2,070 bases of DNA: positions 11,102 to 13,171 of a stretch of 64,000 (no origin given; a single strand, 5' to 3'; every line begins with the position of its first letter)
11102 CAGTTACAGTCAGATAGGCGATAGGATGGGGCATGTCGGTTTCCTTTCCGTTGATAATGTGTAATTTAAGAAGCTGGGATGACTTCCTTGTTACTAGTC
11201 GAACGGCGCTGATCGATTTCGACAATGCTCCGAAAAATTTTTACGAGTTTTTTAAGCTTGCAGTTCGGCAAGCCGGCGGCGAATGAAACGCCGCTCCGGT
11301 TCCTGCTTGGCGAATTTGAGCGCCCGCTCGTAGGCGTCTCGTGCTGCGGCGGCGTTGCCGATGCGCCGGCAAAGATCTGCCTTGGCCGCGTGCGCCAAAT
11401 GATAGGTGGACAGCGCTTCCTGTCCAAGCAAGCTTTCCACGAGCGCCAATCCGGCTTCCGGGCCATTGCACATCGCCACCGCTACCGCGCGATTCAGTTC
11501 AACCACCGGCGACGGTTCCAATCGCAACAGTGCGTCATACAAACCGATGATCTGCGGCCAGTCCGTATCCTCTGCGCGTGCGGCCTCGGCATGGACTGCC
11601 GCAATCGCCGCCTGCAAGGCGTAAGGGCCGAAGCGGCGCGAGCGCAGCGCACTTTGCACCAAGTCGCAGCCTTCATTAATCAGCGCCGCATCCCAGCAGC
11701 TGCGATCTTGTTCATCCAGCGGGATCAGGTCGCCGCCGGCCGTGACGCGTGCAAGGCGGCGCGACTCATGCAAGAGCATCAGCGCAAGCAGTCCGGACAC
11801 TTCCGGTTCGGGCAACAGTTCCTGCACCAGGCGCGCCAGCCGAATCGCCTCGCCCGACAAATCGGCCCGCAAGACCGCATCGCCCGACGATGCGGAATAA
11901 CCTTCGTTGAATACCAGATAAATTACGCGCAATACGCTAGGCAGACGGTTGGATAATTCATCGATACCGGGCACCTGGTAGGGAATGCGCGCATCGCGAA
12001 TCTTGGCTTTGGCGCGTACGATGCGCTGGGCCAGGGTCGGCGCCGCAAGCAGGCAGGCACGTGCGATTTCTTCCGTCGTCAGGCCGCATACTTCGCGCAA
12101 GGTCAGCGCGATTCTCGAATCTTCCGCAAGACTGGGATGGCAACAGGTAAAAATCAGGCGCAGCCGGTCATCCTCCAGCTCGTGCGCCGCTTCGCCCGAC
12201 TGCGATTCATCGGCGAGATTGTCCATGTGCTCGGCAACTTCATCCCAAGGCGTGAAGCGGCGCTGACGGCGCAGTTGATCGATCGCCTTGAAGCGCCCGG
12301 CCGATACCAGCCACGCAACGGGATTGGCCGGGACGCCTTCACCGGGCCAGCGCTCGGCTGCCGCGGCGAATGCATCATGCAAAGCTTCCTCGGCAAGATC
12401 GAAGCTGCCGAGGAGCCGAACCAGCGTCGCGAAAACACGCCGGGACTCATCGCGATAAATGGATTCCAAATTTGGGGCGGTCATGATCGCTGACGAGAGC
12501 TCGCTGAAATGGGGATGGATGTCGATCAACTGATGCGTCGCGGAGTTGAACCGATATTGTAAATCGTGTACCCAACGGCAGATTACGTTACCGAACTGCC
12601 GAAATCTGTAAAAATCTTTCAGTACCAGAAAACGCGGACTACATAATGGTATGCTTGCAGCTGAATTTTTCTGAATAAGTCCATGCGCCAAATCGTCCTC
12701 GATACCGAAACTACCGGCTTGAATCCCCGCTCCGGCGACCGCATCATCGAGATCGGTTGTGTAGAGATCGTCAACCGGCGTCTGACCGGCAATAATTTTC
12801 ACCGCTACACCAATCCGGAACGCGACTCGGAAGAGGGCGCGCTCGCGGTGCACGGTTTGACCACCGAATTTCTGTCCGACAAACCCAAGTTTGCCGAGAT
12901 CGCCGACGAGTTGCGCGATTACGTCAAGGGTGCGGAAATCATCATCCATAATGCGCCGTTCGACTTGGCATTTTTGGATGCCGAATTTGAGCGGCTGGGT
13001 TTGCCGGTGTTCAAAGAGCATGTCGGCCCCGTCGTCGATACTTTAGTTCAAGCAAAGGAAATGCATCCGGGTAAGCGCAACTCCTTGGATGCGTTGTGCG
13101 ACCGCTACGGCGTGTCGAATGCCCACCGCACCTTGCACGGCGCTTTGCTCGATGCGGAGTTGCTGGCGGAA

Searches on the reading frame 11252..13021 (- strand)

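Call 19: search_protein_families(library=pfam, proteins=[window:11252-13021:-], max_evalue=0.001)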
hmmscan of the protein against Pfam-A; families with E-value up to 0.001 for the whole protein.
window:11252-13021:- (589 aa): 3 families
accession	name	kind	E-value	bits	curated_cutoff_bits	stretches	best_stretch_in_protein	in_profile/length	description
PF20239.3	DUF6596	-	7.8e-38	129.3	27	1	359-458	1-101/102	Family of unknown function (DUF6596)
PF08281.18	Sigma70_r4_2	-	4.8e-10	39.4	25.7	1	290-341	3-54/54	Sigma-70, region 4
PF04542.20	Sigma70_r2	-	4.3e-08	33.3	24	1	189-255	2-70/71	Sigma-70 region 2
